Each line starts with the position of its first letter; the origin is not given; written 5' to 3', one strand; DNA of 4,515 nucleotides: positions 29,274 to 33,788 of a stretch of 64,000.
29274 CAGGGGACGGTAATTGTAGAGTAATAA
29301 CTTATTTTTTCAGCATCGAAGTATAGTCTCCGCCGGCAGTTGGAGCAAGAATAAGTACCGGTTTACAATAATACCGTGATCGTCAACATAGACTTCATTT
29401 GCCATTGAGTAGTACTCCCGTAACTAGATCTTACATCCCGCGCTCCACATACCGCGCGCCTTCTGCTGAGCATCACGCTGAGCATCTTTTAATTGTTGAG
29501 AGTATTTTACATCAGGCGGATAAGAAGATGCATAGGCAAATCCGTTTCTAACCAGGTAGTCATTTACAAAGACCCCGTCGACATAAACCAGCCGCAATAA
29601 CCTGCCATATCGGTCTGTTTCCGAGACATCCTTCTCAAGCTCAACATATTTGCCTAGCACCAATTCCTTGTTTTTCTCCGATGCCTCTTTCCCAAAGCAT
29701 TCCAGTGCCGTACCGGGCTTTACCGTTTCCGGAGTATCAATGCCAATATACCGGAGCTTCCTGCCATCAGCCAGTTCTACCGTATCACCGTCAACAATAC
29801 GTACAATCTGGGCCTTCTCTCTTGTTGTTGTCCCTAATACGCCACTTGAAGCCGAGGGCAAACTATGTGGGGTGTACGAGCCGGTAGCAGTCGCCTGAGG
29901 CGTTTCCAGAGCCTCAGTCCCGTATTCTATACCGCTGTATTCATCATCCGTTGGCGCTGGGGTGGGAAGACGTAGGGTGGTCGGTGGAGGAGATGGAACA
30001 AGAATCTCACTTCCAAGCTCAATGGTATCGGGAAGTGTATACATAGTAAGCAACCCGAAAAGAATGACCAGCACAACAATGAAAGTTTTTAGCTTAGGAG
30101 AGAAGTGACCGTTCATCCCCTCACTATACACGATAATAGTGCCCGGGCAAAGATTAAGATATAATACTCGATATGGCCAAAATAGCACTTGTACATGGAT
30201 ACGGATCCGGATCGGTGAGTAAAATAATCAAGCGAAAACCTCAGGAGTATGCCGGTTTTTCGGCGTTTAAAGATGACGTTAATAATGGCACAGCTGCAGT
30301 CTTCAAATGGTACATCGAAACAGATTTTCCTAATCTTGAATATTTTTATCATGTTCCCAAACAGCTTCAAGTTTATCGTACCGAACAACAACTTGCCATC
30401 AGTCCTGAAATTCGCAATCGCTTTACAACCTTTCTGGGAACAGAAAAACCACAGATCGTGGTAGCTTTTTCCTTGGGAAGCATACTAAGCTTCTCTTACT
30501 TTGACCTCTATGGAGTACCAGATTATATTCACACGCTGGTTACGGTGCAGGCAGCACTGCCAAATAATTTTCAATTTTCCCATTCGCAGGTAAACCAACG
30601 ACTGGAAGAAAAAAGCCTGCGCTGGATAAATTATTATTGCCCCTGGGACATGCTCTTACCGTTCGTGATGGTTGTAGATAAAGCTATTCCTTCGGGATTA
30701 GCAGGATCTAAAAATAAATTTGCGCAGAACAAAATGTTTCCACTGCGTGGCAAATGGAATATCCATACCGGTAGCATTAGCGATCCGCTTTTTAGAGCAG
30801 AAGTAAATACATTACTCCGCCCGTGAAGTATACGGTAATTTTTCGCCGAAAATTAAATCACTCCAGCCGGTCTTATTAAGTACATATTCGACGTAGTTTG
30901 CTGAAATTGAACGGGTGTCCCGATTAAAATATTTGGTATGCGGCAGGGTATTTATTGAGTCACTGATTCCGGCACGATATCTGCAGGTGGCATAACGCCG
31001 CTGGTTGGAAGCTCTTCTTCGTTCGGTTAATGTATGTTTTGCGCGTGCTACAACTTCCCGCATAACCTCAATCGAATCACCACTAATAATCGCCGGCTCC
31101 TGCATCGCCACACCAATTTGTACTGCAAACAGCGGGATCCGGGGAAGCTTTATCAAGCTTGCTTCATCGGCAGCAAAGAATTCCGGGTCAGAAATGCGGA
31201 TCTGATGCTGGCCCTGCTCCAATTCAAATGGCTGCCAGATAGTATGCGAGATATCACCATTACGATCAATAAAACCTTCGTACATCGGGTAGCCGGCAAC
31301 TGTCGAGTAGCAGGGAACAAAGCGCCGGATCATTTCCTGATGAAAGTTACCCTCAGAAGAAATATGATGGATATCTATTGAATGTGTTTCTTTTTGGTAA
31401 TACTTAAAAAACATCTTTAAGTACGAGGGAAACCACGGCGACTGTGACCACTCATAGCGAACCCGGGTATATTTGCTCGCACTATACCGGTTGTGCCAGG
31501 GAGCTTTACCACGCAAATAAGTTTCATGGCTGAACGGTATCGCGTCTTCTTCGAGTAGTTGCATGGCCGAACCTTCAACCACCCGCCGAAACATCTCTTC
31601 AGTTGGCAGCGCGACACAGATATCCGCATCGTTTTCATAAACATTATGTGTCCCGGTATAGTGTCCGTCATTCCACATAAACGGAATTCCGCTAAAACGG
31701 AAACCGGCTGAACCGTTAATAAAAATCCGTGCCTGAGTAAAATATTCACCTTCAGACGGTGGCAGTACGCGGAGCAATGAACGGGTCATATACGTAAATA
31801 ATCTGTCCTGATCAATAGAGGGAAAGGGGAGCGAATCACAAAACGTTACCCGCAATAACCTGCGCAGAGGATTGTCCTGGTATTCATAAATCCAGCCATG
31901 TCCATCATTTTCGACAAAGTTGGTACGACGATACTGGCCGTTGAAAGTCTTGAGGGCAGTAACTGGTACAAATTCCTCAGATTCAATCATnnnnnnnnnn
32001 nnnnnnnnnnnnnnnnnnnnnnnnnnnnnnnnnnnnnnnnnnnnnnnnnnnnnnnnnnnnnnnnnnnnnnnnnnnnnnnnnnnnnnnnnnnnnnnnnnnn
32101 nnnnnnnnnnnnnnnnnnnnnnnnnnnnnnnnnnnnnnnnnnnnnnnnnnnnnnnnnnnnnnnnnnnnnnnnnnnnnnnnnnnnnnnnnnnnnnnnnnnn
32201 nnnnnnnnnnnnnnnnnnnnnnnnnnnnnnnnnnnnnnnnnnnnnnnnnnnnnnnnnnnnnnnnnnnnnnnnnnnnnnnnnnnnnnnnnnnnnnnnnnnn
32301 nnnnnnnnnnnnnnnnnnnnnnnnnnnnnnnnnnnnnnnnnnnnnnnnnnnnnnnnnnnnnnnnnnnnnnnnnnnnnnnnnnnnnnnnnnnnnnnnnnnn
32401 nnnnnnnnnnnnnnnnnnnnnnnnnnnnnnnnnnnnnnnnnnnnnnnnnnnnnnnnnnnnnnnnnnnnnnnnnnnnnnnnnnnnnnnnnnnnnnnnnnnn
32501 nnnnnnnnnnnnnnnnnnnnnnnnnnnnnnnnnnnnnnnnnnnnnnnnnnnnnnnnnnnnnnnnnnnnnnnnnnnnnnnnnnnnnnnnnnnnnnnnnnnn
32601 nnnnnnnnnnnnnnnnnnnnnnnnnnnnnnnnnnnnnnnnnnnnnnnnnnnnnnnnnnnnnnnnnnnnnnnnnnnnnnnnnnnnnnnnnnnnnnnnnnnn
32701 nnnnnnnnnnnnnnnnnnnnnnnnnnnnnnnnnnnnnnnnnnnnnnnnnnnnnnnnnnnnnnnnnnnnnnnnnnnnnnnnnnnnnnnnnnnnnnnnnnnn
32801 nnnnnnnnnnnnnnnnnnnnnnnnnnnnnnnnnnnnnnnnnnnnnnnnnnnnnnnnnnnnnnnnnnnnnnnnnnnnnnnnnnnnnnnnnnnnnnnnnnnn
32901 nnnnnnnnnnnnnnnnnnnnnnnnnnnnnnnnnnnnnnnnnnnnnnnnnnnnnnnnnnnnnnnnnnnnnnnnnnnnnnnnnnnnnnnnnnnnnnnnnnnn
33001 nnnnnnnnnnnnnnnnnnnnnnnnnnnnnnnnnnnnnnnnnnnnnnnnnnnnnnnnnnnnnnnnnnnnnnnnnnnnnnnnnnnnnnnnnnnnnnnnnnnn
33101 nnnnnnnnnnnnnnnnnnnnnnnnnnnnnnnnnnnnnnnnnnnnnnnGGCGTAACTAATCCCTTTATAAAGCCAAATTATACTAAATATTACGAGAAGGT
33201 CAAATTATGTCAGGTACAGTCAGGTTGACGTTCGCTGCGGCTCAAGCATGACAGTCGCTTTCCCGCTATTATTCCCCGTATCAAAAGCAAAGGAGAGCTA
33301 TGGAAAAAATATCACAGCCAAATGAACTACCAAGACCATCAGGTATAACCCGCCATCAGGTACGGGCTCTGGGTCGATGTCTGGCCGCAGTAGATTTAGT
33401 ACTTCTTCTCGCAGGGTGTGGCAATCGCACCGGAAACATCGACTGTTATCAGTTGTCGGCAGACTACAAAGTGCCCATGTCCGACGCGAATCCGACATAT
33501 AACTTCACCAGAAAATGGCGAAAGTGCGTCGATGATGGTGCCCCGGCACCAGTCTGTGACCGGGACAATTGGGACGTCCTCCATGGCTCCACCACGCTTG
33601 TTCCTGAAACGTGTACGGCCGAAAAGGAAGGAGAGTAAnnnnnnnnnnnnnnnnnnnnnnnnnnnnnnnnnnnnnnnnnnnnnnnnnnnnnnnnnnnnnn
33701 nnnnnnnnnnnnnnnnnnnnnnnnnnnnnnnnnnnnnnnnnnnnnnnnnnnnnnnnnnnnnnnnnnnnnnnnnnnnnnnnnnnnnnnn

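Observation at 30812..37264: Compositionally distinct divergent cassette of uncharacterised proteins: atypical OmpR-wHTH regulator and NTase-like protein on one strand; Cys-rich lipoprotein, a 544-aa unknown protein and an ABC-type ATPase fusion on the other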

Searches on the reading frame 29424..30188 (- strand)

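Call 3: search_protein_families(library=pfam, proteins=[window:29424-30188:-], max_evalue=0.1)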
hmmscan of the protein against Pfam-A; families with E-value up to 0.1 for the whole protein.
window:29424-30188:- (254 aa): 2 families
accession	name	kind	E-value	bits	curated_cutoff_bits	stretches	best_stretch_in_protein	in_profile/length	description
PF00565.23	SNase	-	3.6e-24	85.7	21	1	144-249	1-106/107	Staphylococcal nuclease homologue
PF17570.7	T7-like_gp67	-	0.0078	17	25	1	62-103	7-49/61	Bacteriophage T7-like, protein 6.7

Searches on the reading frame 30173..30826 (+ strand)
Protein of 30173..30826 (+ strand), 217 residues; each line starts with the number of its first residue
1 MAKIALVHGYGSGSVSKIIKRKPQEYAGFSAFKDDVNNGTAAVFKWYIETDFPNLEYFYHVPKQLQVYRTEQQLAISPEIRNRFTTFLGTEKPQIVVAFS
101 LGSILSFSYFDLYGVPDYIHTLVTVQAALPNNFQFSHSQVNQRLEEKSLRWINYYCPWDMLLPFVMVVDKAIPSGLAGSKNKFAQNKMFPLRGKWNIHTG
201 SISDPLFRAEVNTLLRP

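Call 3: search_protein_families(library=pfam, proteins=[window:30173-30826:+], max_evalue=0.1)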
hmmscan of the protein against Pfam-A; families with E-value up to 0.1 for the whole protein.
window:30173-30826:+ (217 aa): 1 family
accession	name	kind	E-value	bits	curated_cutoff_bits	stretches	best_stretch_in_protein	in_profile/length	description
PF00561.26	Abhydrolase_1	-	0.0026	17.9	25.8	1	93-137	70-111/245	alpha/beta hydrolase fold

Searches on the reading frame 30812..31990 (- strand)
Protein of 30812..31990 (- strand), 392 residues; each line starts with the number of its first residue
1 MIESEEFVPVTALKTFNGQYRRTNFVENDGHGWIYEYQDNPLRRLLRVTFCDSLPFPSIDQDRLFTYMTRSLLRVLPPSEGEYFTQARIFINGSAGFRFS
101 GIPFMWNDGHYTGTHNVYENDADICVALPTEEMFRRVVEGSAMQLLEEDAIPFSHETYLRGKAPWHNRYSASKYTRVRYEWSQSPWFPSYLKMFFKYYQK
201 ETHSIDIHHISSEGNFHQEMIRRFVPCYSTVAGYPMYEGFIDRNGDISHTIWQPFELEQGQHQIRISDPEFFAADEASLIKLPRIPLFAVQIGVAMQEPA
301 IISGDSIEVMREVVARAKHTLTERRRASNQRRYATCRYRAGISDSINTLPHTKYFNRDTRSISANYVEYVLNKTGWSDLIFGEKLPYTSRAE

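Call 3: search_protein_families(library=pfam, proteins=[window:30812-31990:-], max_evalue=0.1)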
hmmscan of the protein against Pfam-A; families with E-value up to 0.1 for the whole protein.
window:30812-31990:- (392 aa): 0 families

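Call 4: search_protein_families(library=ncbifam, proteins=[window:30812-31990:-], max_evalue=0.1)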
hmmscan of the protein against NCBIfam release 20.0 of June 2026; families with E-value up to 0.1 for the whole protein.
window:30812-31990:- (392 aa): 0 families

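Call 5: search_protein_families(library=padloc, proteins=[window:30812-31990:-], max_evalue=0.1)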
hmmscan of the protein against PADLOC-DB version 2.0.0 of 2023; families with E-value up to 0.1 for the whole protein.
window:30812-31990:- (392 aa): 0 families

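Call 6: search_protein_families(library=phrogs, proteins=[window:30812-31990:-], max_evalue=0.1)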
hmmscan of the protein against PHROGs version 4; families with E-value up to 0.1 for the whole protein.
window:30812-31990:- (392 aa): 1 family
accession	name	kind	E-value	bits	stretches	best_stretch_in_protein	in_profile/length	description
phrog_12910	-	unknown function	0.075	13.8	0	65-119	122-177/228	-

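Call 7: search_solved_structures(query=window:30812-31990:-, max_evalue=10)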
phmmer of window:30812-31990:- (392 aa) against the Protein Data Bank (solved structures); distinct sequences matched with E-value up to 10: 2.
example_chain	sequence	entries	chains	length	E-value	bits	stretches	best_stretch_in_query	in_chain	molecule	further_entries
9hz8_A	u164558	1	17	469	1.5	10.8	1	253-303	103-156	Major capsid protein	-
8fwg_g1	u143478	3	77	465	1.7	10.7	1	254-306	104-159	Major capsid protein, gp9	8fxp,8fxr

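Call 11: find_homologous_proteins(query=window:30812-31990:-, max_evalue=0.001)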
Query window:30812-31990:- (392 aa): 1 proteins with E <= 0.001 among 1185 candidates.
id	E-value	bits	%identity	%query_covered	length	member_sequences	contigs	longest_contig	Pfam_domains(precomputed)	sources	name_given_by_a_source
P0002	3.7e-272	920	100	100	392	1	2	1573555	-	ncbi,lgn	-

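Call 18: list_cluster_members(proteins=[window:30812-31990:-, window:31987-33147:-, window:33300-33638:+, window:33641-35275:+, window:35354-37264:+, window:30173-30826:+])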
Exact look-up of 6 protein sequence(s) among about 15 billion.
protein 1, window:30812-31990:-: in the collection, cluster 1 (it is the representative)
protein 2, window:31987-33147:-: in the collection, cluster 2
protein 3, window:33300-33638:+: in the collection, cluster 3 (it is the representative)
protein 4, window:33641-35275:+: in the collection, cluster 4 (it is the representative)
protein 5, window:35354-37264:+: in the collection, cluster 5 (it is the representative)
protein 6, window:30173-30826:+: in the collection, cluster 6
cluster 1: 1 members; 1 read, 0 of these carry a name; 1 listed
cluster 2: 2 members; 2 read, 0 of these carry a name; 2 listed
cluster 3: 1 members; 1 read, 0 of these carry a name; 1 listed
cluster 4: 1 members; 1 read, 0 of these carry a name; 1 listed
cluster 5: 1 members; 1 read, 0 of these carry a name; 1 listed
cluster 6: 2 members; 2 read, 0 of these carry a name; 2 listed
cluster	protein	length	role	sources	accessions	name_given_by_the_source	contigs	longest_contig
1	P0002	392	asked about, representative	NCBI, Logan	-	-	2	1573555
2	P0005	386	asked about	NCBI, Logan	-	-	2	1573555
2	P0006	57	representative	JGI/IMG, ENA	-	-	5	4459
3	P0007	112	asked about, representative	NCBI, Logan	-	-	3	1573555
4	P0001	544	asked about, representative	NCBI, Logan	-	-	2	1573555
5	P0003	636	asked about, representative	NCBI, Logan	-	-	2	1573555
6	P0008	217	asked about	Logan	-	-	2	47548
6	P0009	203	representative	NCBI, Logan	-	-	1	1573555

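Call 24: find_encoding_contigs(protein=P0006, flank=10000, max_places=6)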
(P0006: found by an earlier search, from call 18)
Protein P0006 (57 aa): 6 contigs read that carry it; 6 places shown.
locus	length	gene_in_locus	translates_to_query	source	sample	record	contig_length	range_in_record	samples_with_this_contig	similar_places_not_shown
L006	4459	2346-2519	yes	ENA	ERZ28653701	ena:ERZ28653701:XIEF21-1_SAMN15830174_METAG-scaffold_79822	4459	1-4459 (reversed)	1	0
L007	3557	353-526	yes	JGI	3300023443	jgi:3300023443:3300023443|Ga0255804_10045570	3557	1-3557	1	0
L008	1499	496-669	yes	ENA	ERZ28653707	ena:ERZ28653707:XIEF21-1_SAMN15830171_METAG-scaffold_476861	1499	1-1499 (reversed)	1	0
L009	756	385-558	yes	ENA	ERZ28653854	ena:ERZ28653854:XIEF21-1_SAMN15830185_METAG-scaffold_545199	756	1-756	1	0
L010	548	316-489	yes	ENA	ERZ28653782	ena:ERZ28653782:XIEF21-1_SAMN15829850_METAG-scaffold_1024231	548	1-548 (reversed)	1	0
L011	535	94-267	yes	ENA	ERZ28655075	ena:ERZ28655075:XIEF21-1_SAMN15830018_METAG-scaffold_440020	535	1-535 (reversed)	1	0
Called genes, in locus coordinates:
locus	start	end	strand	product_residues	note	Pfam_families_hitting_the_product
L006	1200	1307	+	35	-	-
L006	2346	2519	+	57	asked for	-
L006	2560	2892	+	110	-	-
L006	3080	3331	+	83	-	-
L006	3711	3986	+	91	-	-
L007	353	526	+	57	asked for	-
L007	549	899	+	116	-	-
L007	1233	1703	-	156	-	-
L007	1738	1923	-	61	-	-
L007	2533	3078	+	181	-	-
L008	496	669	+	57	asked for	-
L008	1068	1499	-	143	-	?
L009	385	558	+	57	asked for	-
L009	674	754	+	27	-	?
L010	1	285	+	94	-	?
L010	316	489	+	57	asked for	-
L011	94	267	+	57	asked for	-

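Call 40: predict_structure(protein=window:30812-31990:-)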
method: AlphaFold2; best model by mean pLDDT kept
length: 392 residues; sequences in the alignment: 1
mean_pLDDT: 32.2   pTM: 0.21
mean pLDDT of the five models: 32.2, 27.8, 25.1, 25.0, 23.9
residues with pLDDT >= 90: 0; 70-90: 0; 50-70: 1; < 50: 391
segments of 3 or more residues with pLDDT < 50: 1-32, 34-392
pLDDT, mean of each block of 10 residues (from residue 1): 28 30 40 44 39 37 40 37 35 30 29 26 27 32 28 24 24 27 36 35 29 31 28 28 30 27 26 29 24 25 31 35 38 30 35 40 43 42 38 30
secondary structure, 60 per line:
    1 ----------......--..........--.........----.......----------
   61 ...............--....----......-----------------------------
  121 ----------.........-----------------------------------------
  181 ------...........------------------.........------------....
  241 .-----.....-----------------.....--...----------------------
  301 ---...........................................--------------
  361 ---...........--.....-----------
elements in order: E11-16 E19-28 E31-39 E44-50 H61-75 H78-81 E86-91 H131-139 H187-197 H216-224 E237-241 E247-251 H269-273 H304-346 H364-374 H377-381

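Call 61: search_dna_similar(query=window:30812-31990:-, collection=plasmids, mode=protein, max_evalue=0.01, max_rows=10)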
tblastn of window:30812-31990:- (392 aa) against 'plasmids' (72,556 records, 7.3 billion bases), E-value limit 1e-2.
No match.

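Call 67: search_protein_families(library=pfam, proteins=[window:30812-31990:-], max_evalue=10)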
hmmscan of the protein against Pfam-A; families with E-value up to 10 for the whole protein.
window:30812-31990:- (392 aa): 1 family
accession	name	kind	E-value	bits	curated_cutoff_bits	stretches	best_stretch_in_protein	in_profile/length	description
PF13683.12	rve_3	-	0.11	12.7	26.5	1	158-190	7-39/67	Integrase core domain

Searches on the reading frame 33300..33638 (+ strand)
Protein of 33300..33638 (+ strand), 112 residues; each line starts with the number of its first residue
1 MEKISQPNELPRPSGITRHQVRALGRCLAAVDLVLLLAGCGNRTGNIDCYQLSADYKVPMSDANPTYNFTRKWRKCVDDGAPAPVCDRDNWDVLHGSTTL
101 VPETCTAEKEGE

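Call 3: search_protein_families(library=pfam, proteins=[window:33300-33638:+], max_evalue=0.1)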
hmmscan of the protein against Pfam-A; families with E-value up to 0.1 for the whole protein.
window:33300-33638:+ (112 aa): 0 families

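Call 4: search_protein_families(library=ncbifam, proteins=[window:33300-33638:+], max_evalue=0.1)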
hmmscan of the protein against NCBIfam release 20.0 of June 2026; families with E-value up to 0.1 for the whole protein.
window:33300-33638:+ (112 aa): 0 families

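Call 5: search_protein_families(library=padloc, proteins=[window:33300-33638:+], max_evalue=0.1)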
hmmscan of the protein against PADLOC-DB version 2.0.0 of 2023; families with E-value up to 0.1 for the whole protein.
window:33300-33638:+ (112 aa): 0 families

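Call 6: search_protein_families(library=phrogs, proteins=[window:33300-33638:+], max_evalue=0.1)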
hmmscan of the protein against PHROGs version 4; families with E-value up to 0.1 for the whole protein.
window:33300-33638:+ (112 aa): 0 families

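Call 67: search_protein_families(library=pfam, proteins=[window:33300-33638:+], max_evalue=10)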
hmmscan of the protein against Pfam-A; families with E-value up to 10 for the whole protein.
window:33300-33638:+ (112 aa): 0 families
